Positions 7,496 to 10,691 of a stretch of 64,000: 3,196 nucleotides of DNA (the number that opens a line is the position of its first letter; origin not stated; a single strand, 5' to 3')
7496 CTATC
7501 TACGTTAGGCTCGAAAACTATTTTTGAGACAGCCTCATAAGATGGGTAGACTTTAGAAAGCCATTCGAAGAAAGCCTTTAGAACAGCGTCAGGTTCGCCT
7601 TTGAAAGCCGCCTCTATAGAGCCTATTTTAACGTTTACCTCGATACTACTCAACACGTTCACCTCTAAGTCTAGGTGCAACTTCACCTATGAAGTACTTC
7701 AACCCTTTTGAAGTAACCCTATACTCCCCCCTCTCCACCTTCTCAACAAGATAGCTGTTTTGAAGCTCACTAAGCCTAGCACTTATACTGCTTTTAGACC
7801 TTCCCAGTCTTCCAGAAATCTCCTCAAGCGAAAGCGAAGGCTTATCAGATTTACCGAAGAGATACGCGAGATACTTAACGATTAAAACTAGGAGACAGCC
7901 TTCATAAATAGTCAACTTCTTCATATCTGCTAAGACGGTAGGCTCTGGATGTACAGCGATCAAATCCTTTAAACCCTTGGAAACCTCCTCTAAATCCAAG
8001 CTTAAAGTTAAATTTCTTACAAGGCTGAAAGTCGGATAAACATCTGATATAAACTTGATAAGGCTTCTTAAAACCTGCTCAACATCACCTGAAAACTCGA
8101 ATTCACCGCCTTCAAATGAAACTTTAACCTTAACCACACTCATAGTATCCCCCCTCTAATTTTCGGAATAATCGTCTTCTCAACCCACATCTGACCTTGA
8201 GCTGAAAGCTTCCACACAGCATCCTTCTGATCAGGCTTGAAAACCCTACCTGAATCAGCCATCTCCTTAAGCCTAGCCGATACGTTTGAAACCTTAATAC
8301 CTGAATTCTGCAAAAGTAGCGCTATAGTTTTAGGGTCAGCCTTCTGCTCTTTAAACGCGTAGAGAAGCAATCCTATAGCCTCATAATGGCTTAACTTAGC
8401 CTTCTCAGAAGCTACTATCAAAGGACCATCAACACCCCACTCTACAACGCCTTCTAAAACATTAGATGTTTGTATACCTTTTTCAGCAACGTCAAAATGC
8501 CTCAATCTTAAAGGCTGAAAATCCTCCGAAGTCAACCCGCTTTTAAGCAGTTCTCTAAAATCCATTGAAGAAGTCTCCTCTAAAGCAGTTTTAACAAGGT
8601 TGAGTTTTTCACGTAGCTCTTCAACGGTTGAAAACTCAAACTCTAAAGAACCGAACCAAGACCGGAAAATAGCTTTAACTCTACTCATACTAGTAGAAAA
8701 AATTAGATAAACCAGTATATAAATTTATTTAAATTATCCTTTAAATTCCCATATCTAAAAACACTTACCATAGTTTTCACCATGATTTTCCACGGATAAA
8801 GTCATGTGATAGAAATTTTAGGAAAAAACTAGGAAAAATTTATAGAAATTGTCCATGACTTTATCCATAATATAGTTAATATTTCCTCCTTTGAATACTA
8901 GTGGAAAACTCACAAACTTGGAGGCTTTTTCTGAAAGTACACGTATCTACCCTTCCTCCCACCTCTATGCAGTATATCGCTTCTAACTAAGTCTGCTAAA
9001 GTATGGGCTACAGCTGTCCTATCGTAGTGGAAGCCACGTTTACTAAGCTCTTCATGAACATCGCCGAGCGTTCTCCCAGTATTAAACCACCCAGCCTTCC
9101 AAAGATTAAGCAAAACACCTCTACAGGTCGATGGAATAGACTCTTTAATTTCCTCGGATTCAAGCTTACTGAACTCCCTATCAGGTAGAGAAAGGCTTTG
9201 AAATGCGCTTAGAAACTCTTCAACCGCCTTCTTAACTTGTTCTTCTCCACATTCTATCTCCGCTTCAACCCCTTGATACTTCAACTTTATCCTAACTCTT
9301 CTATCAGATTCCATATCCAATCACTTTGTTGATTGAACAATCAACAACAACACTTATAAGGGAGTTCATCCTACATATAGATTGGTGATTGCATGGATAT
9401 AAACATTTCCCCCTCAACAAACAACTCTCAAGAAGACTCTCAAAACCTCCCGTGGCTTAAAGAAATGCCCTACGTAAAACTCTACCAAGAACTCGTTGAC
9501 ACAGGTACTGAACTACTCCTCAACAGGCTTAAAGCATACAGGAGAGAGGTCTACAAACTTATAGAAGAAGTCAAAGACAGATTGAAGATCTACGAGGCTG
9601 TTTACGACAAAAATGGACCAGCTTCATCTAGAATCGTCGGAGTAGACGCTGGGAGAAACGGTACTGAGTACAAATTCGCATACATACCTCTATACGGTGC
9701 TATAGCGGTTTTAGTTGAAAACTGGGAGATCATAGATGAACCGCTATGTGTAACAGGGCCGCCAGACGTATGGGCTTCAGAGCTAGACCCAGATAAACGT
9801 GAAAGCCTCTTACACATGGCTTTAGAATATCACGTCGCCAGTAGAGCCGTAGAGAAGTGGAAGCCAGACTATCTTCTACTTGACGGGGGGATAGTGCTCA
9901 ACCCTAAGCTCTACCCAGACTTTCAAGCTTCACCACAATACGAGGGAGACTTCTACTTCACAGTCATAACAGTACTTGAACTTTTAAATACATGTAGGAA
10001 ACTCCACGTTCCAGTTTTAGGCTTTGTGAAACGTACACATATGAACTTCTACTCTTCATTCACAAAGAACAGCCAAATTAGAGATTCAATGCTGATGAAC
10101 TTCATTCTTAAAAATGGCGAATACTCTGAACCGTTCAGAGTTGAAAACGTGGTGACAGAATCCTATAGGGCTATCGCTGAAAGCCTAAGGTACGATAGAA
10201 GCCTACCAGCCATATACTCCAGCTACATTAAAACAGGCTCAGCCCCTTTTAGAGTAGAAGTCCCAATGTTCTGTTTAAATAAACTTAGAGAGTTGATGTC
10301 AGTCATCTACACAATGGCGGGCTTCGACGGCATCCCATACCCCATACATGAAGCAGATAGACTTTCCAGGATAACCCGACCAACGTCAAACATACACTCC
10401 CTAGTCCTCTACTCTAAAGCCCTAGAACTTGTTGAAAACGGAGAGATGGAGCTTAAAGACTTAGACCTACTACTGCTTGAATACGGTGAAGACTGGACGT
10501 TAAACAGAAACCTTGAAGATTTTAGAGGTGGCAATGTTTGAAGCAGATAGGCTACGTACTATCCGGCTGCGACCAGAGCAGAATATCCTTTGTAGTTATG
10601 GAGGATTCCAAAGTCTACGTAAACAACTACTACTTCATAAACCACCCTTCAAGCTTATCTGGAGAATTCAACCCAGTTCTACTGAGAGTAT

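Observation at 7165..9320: Four paralogous small proteins (novel N-terminal beta-beta-alpha module + winged helix) clustered beside nurA-herA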

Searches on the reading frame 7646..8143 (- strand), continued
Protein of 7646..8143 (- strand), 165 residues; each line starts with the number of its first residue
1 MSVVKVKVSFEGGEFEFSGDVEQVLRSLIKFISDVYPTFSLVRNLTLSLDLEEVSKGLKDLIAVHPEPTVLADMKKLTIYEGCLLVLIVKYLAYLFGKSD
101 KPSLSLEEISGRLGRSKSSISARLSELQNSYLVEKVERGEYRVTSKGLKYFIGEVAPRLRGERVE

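Call 93: search_protein_families(library=pfam, proteins=[L100:1918-2763:+, L100:2770-4080:+, L107:5-1141:+, L107:1615-3021:+, L107:3037-4953:+, L107:8550-9401:-, L107:9423-10070:-, L032:9546-10259:+, L035:9470-10132:+], max_evalue=0.01)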
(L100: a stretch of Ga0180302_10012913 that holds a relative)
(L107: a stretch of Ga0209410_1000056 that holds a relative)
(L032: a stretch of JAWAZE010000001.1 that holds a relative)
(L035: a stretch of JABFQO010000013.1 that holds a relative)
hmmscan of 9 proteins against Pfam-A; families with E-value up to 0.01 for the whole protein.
L100:1918-2763:+ (281 aa): 3 families
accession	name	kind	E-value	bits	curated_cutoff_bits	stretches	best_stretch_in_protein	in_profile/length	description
PF10418.14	DHODB_Fe-S_bind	-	6.2e-14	51.9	23.9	1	215-252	1-41/41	Iron-sulfur cluster binding domain of dihydroorotate dehydrogenase B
PF00175.26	NAD_binding_1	-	0.00094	20.2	22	1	107-200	2-108/109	Oxidoreductase NAD-binding domain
PF00970.30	FAD_binding_6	-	0.0029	18.4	21.1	1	6-94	3-96/99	Oxidoreductase FAD-binding domain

L100:2770-4080:+ (437 aa): 22 families
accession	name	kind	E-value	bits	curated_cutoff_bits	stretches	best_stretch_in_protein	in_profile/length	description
PF14691.11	Fer4_20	-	1e-44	151.4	25.8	1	20-129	1-111/113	Dihydroprymidine dehydrogenase domain II, 4Fe-4S cluster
PF07992.20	Pyr_redox_2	-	3.3e-40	138.8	26.1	1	143-436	2-277/291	Pyridine nucleotide-disulphide oxidoreductase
PF00070.33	Pyr_redox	-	1e-17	64.9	22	2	283-356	1-78/82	Pyridine nucleotide-disulphide oxidoreductase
PF13738.12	Pyr_redox_3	-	1.3e-16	61.2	30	1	277-318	161-201/305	Pyridine nucleotide-disulphide oxidoreductase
PF13450.12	NAD_binding_8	-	2.1e-10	41.2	21.9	1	146-179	1-34/68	NAD(P)-binding Rossmann-like domain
PF01262.27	AlaDh_PNT_C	-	3.3e-09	36.9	23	1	283-315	30-62/214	Alanine dehydrogenase/PNT, C-terminal domain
PF13241.12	NAD_binding_7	-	2.6e-08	34.8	22.1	1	281-340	7-69/104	Putative NAD(P)-binding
PF12831.13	FAD_oxidored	-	6.8e-08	32.6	27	1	144-181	2-39/416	FAD dependent oxidoreductase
PF01266.30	DAO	-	1.2e-07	32.1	27.9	1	143-177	1-35/353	FAD dependent oxidoreductase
PF03486.20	HI0933_like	-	1.8e-06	28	50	1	143-177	2-36/244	HI0933-like protein Rossmann domain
PF01494.25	FAD_binding_3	-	4.6e-06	26.5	22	1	144-174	4-34/349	FAD binding domain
PF00890.30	FAD_binding_2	-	5.2e-06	26.4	20.4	1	144-177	2-35/414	FAD binding domain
PF01134.28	GIDA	-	1.3e-05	24.8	22.1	1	144-173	2-29/391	Glucose inhibited division protein A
PF01593.30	Amino_oxidase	-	4.3e-05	23.4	19.8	1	152-178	2-28/443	Flavin containing amine oxidoreductase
PF01946.23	Thi4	-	7.4e-05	22.5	26.2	1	144-188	20-65/235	Thi4 family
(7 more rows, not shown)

L107:5-1141:+ (378 aa): 3 families
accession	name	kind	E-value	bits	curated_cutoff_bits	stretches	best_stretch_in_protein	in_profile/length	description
PF00155.27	Aminotran_1_2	-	7.8e-62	210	19.7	1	22-367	2-360/361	Aminotransferase class I and II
PF01212.27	Beta_elim_lyase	-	0.0011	18.8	27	1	68-194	34-171/288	Beta-eliminating lyase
PF01053.26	Cys_Met_Meta_PP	-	0.0031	16.6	27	1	68-198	54-180/381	Cys/Met metabolism PLP-dependent enzyme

L107:1615-3021:+ (468 aa): 3 families
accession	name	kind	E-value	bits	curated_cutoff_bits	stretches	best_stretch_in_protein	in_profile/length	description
PF00710.25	Asparaginase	-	9.6e-64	214.9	22.5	1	126-319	1-189/193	Asparaginase, N-terminal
PF17763.6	Asparaginase_C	-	1.6e-34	118.7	34.6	1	340-452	1-113/114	Glutaminase/Asparaginase C-terminal domain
PF18195.6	GatD_N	-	2.1e-20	72.3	25.7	1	51-98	2-49/54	GatD N-terminal domain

L107:3037-4953:+ (638 aa): 4 families
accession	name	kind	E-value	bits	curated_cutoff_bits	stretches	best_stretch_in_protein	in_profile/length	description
PF02934.20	GatB_N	-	1.5e-61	208.5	23.4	1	14-450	2-276/277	GatB/GatE catalytic domain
PF02637.23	GatB_Yqey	-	4.7e-27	95.1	27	1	490-632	2-148/148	GatB domain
PF02938.19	GAD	-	2.9e-20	72.7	23.4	1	302-395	2-95/95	GAD domain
PF09424.15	YqeY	-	0.002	18.7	27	1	576-632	91-143/143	Yqey-like protein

L107:8550-9401:- (283 aa): 2 families
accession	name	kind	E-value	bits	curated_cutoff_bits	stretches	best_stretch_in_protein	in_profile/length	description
PF00466.25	Ribosomal_L10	-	1.1e-23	83.6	22.8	1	9-104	5-98/100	Ribosomal protein L10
PF17777.6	RL10P_insert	-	2.4e-22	79.1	29.1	1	110-180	1-71/71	Insertion domain in 60S ribosomal protein L10P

L107:9423-10070:- (215 aa): 1 family
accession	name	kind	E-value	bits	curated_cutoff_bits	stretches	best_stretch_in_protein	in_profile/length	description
PF00687.26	Ribosomal_L1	-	3.1e-53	180.7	32.2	1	17-207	2-197/198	Ribosomal protein L1p/L10e family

L032:9546-10259:+ (237 aa): 3 families
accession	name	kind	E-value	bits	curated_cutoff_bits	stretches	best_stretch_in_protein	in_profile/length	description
PF14582.11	Metallophos_3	-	1e-19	71.3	28.2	1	62-231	82-257/259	Metallophosphoesterase, calcineurin superfamily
PF00149.33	Metallophos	-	4.2e-17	63.7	21.5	1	13-195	1-190/191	Calcineurin-like phosphoesterase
PF12850.12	Metallophos_2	-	1.1e-16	61.7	27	1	13-216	1-138/154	Calcineurin-like phosphoesterase superfamily domain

L035:9470-10132:+ (220 aa): 3 families
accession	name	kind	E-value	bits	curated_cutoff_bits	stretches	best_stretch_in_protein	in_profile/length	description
PF12850.12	Metallophos_2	-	5.7e-17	62.6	27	1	8-201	2-137/154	Calcineurin-like phosphoesterase superfamily domain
PF14582.11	Metallophos_3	-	2.2e-16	60.4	28.2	2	130-219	171-258/259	Metallophosphoesterase, calcineurin superfamily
PF00149.33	Metallophos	-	8.4e-16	59.4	21.5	1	7-181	1-190/191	Calcineurin-like phosphoesterase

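Call 97: find_homologous_proteins(query=A10, max_evalue=1e-20)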
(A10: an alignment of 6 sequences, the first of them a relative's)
Query A10 (6 sequences) (486 aa, profile of the alignment): 2948 proteins with E <= 1e-20 among 8000 candidates; the best 120 are listed.
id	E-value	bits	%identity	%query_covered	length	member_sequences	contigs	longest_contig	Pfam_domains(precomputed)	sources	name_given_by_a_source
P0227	9.8e-251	850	85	99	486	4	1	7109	PF01935.24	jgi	-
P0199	3.2e-250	849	94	100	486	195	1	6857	PF01935.24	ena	-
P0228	5.5e-249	845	93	100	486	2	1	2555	PF01935.24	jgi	jgi:hypothetical protein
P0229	1.4e-248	843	94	100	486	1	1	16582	PF01935.24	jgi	jgi:hypothetical protein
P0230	2.7e-248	842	94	100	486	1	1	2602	PF01935.24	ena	-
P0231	4.7e-248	842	86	100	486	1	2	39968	PF01935.24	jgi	-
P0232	8.3e-248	841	93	100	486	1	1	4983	PF01935.24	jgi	jgi:hypothetical protein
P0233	1.5e-247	840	92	100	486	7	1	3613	PF01935.24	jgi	jgi:DNA helicase HerA-like ATPase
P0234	3.9e-247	839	93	100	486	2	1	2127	PF01935.24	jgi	jgi:DNA helicase HerA-like ATPase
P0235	2.7e-246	836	91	100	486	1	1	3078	PF01935.24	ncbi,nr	ncbi:MAG TPA: DUF87 domain-containing protein [Candidatus Acidoferrum sp.]|nr:DUF87 domain-containin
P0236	1.9e-245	833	87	100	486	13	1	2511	PF00702.33,PF01935.24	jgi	jgi:DNA helicase HerA-like ATPase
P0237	2.2e-245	833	92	100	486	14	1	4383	PF01935.24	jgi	jgi:DNA helicase HerA-like ATPase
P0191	9.1e-245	831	49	98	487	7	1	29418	PF01935.24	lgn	-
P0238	1.1e-244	830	87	100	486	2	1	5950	PF01935.24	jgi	-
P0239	6.5e-244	828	41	99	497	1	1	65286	PF01935.24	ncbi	ncbi:MAG: ATP-binding protein [Thermoproteota archaeon]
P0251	9.9e-237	804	43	98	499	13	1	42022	PF01935.24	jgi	-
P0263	1.4e-215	734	63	99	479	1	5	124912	PF01935.24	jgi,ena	-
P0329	5.0e-207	706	54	99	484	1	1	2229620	PF01935.24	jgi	-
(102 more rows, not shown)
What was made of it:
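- Tried and rejected: Taxonomy of the deep clade came from names on HerA hits (call 97).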

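Call 98: find_encoding_contigs(protein=P0329, flank=5000, max_places=1)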
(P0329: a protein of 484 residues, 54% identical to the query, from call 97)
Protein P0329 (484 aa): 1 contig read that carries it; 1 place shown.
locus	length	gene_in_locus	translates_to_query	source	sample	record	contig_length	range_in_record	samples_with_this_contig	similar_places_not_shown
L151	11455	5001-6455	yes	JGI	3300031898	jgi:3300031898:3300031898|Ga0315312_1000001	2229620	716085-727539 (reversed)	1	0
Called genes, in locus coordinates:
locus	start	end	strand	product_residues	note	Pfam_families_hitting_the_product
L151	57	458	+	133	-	-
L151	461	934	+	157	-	-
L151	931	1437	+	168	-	-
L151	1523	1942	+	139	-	-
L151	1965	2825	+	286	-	-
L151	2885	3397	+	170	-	-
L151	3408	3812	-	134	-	-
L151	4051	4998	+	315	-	-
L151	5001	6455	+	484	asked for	PF01935:DUF87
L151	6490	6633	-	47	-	-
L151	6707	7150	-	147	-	PF00293:NUDIX, PF14815:NUDIX_4 (faint)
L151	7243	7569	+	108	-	-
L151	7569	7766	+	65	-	PF10049:DUF2283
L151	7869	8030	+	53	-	-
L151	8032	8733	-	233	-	-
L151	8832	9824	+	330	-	PF02646:RmuC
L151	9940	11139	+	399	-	PF00149:Metallophos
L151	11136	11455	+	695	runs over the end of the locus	PF02463:SMC_N, PF13175:AAA_15 (faint), PF13476:AAA_23 (weak), PF13304:AAA_21 (faint)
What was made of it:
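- On Canonical HerA-NurA DSB-resection system: Only the related locus L151 has Mre11-like and Rad50-like genes nearby (call 98).
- Closest known: Canonical archaeal HerA-NurA end-resection complex. Same: One related locus (L151) has RmuC, Mre11-like and Rad50-like genes downstream (call 98).
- L151 is linked to RmuC, an Mre11-like and a Rad50-like gene (call 98).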

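Call 99: find_encoding_contigs(protein=P0263, flank=5000, max_places=1)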
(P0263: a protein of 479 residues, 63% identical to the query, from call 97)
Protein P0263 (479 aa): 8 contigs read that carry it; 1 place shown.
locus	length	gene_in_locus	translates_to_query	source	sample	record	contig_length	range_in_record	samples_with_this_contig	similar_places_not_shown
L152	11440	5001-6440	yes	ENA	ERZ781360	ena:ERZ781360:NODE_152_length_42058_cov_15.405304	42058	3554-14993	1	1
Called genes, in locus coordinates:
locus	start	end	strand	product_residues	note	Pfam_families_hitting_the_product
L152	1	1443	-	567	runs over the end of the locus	PF01019:G_glu_transpept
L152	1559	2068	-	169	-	PF01327:Pep_deformylase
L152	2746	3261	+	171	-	-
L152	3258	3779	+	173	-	-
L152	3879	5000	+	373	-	PF09376:NurA (weak)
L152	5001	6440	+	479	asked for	PF01935:DUF87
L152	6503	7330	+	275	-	PF00175:NAD_binding_1, PF10418:DHODB_Fe-S_bind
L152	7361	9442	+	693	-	PF16254:DUF4910, PF04389:Peptidase_M28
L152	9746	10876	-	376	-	PF05559:DUF763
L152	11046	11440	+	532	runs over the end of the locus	PF23613:ELP3_N, PF04055:Radical_SAM, PF16199:Radical_SAM_C, PF00583:Acetyltransf_1 (weak)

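Call 100: find_encoding_contigs(protein=P0251, flank=5000, max_places=1)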
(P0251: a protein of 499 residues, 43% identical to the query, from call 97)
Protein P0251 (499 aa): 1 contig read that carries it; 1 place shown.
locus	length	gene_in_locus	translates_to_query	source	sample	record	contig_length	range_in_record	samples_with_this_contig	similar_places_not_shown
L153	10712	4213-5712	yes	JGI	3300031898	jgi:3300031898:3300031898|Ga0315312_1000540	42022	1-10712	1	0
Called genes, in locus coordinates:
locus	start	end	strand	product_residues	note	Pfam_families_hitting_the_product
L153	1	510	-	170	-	?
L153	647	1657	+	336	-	PF08240:ADH_N (weak), PF00107:ADH_zinc_N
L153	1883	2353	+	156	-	-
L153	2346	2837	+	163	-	-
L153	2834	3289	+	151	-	-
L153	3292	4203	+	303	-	-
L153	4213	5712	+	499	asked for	PF01935:DUF87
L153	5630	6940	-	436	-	PF03952:Enolase_N, PF00113:Enolase_C, PF13378:MR_MLE_C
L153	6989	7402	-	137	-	-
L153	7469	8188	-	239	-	PF01909:NTP_transf_2 (faint)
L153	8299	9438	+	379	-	PF02163:Peptidase_M50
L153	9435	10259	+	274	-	-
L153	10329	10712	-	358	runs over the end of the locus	PF01408:GFO_IDH_MocA, PF02894:GFO_IDH_MocA_C (faint), PF22725:GFO_IDH_MocA_C3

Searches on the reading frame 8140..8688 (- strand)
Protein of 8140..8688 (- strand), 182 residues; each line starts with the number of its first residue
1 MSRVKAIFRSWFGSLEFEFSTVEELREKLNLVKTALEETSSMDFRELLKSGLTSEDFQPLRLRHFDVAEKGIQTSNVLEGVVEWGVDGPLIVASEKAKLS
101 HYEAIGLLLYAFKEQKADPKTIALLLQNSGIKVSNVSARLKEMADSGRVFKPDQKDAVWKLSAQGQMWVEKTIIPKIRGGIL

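Call 3: search_protein_families(library=pfam, proteins=[window:8140-8688:-], max_evalue=1)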
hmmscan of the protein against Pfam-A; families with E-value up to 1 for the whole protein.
window:8140-8688:- (182 aa): 3 families
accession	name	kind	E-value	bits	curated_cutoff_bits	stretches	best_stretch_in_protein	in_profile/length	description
PF13412.12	HTH_24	-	0.069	13.2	21.9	1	121-148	19-46/48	Winged helix-turn-helix DNA-binding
PF16795.10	Phage_integr_3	-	0.083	13.2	27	0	111-149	15-52/161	Archaeal phage integrase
PF12802.13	MarR_2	-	0.096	13.3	27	1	109-156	11-58/61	MarR family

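Call 4: search_protein_families(library=ncbifam, proteins=[window:8140-8688:-], max_evalue=1)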
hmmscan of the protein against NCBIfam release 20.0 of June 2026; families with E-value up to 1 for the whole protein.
window:8140-8688:- (182 aa): 0 families

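Call 8: search_protein_families(library=padloc, proteins=[window:8140-8688:-], max_evalue=1)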
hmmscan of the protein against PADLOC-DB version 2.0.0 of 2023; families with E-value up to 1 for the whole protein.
window:8140-8688:- (182 aa): 0 families

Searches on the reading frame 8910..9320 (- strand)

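Call 3: search_protein_families(library=pfam, proteins=[window:8910-9320:-], max_evalue=1)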
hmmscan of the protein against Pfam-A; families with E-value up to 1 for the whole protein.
window:8910-9320:- (136 aa): 3 families
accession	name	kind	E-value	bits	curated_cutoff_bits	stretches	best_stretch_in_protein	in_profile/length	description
PF03965.22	Penicillinase_R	-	0.0087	16.8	22.6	1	78-129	13-63/115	Penicillinase repressor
PF09124.16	Endonuc-dimeris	-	0.075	13.7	22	0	88-110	21-43/54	T4 recombination endonuclease VII, dimerisation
PF22238.1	RIP_P131-like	-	0.17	12.6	27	1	11-44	22-56/96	RIP/P131 family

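Call 4: search_protein_families(library=ncbifam, proteins=[window:8910-9320:-], max_evalue=1)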
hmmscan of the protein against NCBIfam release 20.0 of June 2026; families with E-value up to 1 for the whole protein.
window:8910-9320:- (136 aa): 0 families

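Call 8: search_protein_families(library=padloc, proteins=[window:8910-9320:-], max_evalue=1)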
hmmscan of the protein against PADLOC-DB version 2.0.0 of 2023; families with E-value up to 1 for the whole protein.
window:8910-9320:- (136 aa): 1 family
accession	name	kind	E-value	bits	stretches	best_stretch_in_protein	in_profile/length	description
PDLC01504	Csm2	-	0.013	13.9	1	27-58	70-101/116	CAS-III-D; effector_SS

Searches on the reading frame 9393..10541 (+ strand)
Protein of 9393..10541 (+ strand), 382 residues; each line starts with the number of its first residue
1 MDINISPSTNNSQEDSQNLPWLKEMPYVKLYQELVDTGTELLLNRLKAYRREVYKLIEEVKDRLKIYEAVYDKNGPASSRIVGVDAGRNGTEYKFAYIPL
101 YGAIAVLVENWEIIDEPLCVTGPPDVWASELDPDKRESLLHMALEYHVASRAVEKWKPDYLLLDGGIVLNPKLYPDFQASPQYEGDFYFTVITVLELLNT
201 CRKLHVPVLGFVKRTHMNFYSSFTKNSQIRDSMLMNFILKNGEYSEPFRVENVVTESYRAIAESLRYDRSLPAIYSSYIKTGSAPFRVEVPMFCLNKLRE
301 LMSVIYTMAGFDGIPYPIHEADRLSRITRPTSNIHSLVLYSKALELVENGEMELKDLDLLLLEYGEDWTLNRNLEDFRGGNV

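Call 3: search_protein_families(library=pfam, proteins=[window:9393-10541:+], max_evalue=1)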
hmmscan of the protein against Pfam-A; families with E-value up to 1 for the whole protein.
window:9393-10541:+ (382 aa): 1 family
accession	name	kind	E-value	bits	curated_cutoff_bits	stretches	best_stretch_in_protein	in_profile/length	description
PF09376.16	NurA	-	1.5e-16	61.1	21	1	81-327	3-254/254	NurA domain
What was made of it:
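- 9393..10541 (+): nurA (382 aa). Two Asp (D85, D164) are conserved in at least 7 of 8 aligned NurA sequences. Overlaps herA by 4 nt. Pfam NurA E=1.5e-16, 61 bits (call 3).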

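Call 4: search_protein_families(library=ncbifam, proteins=[window:9393-10541:+], max_evalue=1)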
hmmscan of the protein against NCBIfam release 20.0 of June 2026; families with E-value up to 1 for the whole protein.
window:9393-10541:+ (382 aa): 2 families
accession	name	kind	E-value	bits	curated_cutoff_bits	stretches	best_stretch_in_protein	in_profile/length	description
NF041033.1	NurA_Sulf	equivalog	0.00024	20.5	400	1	29-167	4-134/331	DNA double-strand break repair nuclease NurA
TIGR03517.2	GldM_gliding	equivalog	0.12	11.1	180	1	41-108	139-204/524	type IX secretion system motor protein PorM/GldM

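Call 8: search_protein_families(library=padloc, proteins=[window:9393-10541:+], max_evalue=1)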
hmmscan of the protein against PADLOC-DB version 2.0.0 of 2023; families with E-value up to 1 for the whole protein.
window:9393-10541:+ (382 aa): 0 families
